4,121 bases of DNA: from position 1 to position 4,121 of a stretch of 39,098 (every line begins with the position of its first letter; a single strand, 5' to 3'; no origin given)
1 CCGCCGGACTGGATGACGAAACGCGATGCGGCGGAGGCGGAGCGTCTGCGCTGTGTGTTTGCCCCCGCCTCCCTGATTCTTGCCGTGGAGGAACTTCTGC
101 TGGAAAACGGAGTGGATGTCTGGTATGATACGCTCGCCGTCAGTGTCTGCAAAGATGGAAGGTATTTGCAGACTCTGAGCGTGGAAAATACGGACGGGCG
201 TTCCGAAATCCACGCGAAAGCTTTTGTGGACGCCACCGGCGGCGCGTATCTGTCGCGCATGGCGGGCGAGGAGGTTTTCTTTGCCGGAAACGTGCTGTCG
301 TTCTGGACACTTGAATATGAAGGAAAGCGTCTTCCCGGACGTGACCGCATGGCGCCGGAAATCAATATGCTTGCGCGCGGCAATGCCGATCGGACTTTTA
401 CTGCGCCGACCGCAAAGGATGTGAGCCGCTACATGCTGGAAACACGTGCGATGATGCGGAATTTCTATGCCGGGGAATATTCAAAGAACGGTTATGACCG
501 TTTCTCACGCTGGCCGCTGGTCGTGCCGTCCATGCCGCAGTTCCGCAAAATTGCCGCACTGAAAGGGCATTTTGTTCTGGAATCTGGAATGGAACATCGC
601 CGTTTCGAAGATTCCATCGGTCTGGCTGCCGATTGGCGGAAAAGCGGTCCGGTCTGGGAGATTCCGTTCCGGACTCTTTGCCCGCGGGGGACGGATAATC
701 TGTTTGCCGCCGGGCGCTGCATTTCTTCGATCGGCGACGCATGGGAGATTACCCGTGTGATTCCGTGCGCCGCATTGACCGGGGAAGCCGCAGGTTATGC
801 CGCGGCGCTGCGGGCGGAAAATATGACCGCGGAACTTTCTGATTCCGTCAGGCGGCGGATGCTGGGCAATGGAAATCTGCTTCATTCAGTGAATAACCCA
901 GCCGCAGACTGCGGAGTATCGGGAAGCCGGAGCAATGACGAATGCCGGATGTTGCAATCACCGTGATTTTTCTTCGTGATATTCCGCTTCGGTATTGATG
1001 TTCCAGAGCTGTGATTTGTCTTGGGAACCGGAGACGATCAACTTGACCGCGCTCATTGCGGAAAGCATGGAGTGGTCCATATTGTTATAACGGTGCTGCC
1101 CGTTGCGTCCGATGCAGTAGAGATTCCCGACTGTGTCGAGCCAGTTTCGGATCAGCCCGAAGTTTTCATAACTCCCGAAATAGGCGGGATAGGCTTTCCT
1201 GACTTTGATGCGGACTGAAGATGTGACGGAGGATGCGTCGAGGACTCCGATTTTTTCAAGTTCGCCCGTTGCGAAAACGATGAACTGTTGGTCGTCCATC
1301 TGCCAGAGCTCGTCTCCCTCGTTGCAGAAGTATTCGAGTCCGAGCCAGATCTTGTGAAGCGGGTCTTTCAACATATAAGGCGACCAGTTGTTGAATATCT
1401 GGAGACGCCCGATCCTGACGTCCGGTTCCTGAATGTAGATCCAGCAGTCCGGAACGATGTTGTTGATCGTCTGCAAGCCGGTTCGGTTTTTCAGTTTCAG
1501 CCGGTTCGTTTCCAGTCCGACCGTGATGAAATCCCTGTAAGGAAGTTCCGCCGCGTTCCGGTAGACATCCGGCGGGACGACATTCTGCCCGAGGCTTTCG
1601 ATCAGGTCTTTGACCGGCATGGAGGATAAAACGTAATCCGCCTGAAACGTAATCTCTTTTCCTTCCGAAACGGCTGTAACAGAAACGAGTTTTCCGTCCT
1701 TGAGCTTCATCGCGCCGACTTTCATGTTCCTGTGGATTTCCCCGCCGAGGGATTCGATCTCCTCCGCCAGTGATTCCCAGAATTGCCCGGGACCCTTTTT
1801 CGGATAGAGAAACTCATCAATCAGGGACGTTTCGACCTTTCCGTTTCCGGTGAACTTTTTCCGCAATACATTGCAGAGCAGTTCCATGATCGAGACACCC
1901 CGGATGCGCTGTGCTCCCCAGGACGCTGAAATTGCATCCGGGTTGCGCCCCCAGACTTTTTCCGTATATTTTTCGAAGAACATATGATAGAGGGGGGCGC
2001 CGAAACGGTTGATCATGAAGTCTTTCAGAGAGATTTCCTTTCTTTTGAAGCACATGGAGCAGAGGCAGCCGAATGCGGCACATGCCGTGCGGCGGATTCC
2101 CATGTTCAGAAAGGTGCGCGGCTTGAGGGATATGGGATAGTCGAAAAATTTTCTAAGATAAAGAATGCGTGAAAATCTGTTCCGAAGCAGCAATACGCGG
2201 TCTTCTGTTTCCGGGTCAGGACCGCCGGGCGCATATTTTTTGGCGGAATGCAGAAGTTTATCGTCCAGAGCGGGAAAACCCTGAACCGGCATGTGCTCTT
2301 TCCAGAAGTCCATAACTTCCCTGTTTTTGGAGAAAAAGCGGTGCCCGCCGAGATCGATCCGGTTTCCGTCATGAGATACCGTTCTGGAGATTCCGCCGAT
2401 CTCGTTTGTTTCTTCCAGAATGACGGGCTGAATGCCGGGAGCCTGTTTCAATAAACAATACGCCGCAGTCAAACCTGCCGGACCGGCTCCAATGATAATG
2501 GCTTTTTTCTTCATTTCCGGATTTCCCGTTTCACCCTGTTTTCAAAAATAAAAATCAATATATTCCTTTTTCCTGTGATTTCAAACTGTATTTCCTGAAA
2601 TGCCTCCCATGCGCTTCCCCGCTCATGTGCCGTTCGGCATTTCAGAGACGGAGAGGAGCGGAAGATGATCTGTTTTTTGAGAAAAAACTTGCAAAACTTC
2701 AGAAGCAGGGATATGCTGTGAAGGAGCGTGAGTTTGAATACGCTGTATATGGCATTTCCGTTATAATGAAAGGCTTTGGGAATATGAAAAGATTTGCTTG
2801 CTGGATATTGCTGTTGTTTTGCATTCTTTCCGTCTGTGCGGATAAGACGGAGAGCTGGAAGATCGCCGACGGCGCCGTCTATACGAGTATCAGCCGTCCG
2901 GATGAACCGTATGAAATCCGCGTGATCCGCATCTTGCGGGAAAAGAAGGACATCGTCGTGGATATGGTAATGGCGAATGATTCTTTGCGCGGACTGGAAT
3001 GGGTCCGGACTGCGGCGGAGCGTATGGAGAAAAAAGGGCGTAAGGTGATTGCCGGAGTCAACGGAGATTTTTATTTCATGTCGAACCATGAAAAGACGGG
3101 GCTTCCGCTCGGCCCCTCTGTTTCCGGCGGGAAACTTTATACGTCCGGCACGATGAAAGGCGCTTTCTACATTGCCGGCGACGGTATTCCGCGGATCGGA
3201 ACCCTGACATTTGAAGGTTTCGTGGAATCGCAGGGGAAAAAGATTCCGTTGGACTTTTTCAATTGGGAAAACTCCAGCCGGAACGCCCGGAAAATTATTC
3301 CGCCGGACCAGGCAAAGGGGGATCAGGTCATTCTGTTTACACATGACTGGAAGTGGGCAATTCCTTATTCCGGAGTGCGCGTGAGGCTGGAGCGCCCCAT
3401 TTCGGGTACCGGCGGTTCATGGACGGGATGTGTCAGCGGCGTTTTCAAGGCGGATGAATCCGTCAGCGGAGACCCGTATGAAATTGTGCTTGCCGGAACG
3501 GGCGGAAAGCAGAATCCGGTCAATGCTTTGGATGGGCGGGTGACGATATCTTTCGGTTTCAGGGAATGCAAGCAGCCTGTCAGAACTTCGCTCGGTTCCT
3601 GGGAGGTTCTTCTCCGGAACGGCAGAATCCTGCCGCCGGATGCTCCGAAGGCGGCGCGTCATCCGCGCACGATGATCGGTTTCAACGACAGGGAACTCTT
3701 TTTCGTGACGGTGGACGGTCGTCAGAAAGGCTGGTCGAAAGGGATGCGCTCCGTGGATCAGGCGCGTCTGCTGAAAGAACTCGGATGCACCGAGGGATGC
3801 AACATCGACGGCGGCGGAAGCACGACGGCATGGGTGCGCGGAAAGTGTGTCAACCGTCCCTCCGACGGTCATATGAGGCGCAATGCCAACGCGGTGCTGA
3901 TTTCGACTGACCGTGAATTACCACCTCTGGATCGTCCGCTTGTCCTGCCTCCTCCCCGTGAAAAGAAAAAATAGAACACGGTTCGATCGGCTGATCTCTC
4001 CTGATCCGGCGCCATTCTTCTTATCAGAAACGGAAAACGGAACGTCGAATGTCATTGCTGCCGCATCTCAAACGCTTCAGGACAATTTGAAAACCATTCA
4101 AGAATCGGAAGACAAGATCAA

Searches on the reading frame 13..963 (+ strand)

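Call 9: search_protein_families(library=pfam, proteins=[window:13-963:+], max_evalue=0.01)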
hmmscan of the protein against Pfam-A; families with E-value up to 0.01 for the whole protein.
window:13-963:+ (317 aa): 1 family
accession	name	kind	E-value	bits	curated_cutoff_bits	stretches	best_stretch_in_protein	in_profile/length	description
PF12831.13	FAD_oxidored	-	1.4e-28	100.7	27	2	206-272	337-402/416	FAD dependent oxidoreductase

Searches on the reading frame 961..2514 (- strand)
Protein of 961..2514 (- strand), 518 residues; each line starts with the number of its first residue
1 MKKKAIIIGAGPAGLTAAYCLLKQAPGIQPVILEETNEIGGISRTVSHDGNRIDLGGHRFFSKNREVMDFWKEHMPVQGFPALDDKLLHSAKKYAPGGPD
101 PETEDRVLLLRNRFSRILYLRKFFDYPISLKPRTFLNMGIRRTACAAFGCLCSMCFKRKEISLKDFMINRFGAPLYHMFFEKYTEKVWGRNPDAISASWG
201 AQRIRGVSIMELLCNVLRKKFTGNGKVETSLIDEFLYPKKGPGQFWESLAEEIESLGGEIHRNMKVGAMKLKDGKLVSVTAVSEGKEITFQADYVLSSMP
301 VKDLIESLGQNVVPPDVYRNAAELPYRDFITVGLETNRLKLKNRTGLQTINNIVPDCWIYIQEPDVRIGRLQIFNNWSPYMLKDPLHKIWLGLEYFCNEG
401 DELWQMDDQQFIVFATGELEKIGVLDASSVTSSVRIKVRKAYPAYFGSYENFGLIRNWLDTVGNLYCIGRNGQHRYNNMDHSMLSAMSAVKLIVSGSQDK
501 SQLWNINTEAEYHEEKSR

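Call 9: search_protein_families(library=pfam, proteins=[window:961-2514:-], max_evalue=0.01)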
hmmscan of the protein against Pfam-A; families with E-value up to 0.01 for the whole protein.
window:961-2514:- (518 aa): 10 families
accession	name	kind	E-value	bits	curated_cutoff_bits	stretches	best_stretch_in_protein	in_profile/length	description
PF01593.30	Amino_oxidase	-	4.7e-20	72.7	19.8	1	13-340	2-295/443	Flavin containing amine oxidoreductase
PF13450.12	NAD_binding_8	-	3.6e-14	53.2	21.9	1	7-73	1-67/68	NAD(P)-binding Rossmann-like domain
PF01266.30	DAO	-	2.5e-07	31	27.9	1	5-43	2-39/353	FAD dependent oxidoreductase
PF01946.23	Thi4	-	2.1e-06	27.6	26.2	1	4-41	19-55/235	Thi4 family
PF01494.25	FAD_binding_3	-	0.00013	21.7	22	1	4-38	3-35/349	FAD binding domain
PF03486.20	HI0933_like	-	0.00091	19.2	50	0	4-40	2-36/244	HI0933-like protein Rossmann domain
PF07992.20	Pyr_redox_2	-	0.002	18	26.1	0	4-34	2-30/291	Pyridine nucleotide-disulphide oxidoreductase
PF13738.12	Pyr_redox_3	-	0.002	17.8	30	1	6-37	1-31/305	Pyridine nucleotide-disulphide oxidoreductase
PF00890.30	FAD_binding_2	-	0.0024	17.6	20.4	0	5-41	2-36/414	FAD binding domain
PF00743.25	FMO-like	-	0.008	15.1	22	0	2-48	1-45/532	Flavin-binding monooxygenase-like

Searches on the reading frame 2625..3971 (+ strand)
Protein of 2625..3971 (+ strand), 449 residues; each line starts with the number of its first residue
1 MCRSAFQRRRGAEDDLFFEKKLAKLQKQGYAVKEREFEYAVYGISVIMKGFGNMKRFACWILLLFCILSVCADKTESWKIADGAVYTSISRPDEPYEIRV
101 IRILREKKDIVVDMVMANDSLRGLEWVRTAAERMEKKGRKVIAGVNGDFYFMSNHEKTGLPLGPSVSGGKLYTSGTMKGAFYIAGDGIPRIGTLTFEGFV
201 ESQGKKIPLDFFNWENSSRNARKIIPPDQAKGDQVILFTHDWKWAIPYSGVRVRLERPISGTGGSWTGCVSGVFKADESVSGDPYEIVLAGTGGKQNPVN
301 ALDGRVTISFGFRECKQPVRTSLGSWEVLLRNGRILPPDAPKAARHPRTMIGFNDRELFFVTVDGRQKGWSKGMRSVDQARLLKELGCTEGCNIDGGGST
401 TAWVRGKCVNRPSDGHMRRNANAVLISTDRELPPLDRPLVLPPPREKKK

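Call 9: search_protein_families(library=pfam, proteins=[window:2625-3971:+], max_evalue=0.01)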
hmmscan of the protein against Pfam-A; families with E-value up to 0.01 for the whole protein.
window:2625-3971:+ (449 aa): 1 family
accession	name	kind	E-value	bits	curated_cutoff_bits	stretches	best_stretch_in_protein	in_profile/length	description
PF09992.14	NAGPA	-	9.7e-29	101.2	25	1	303-426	47-168/169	Phosphodiester glycosidase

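Call 14: find_encoding_contigs(protein=window:2625-3971:+, flank=10000, max_places=10)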
Protein window:2625-3971:+ (449 aa): 12 contigs read that carry it; 9 places shown.
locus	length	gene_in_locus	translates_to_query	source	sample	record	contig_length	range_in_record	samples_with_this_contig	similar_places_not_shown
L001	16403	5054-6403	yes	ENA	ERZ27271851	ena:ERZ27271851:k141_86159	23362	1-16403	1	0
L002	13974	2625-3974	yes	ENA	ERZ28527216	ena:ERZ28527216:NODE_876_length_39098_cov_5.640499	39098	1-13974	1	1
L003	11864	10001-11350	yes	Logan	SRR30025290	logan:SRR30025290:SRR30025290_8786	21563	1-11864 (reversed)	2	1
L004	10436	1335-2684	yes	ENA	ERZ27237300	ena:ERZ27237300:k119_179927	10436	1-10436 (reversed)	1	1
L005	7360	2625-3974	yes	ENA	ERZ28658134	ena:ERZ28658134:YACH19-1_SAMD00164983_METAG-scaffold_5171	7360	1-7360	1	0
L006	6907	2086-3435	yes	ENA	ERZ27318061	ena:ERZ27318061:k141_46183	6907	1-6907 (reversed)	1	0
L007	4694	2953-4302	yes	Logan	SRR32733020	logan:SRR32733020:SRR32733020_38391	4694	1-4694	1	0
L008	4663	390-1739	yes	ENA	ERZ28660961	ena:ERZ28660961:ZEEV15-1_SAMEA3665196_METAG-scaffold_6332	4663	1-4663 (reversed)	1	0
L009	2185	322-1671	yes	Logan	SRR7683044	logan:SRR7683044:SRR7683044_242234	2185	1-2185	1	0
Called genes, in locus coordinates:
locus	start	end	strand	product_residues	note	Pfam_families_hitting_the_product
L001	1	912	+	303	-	?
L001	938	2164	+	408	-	PF04422:FrhB_FdhB_N, PF04432:FrhB_FdhB_C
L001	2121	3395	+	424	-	PF00890:FAD_binding_2 (weak), PF01134:GIDA (weak), PF01266:DAO (faint), PF07992:Pyr_redox_2 (faint), PF12831:FAD_oxidored, PF13450:NAD_binding_8 (weak), PF12831:FAD_oxidored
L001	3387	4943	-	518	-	PF01266:DAO (faint), PF01593:Amino_oxidase, PF01946:Thi4 (weak), PF13450:NAD_binding_8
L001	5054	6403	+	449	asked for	PF09992:NAGPA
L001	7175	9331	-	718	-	-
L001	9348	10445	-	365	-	PF00953:Glycos_transf_4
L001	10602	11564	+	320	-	PF04055:Radical_SAM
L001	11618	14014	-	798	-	PF13320:GH123_cat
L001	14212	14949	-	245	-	-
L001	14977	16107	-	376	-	PF00392:GntR, PF08220:HTH_DeoR (weak), PF00532:Peripla_BP_1 (weak), PF13377:Peripla_BP_3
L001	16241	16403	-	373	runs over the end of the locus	PF12679:ABC2_membrane_2, PF12698:ABC2_membrane_3, PF12730:ABC2_membrane_4 (weak), PF01061:ABC2_membrane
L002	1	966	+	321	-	?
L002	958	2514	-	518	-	PF01266:DAO (faint), PF01593:Amino_oxidase, PF01946:Thi4 (weak), PF13450:NAD_binding_8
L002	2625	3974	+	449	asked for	PF09992:NAGPA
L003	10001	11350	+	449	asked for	PF09992:NAGPA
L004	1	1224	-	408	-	?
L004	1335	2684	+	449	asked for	PF09992:NAGPA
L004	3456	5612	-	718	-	-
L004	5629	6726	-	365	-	PF00953:Glycos_transf_4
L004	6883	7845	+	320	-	PF04055:Radical_SAM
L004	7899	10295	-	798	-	PF13320:GH123_cat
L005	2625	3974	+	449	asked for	PF09992:NAGPA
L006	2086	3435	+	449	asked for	PF09992:NAGPA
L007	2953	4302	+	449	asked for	PF09992:NAGPA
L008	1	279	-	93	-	?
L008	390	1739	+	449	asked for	PF09992:NAGPA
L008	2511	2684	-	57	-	-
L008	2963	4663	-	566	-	?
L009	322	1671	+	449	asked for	PF09992:NAGPA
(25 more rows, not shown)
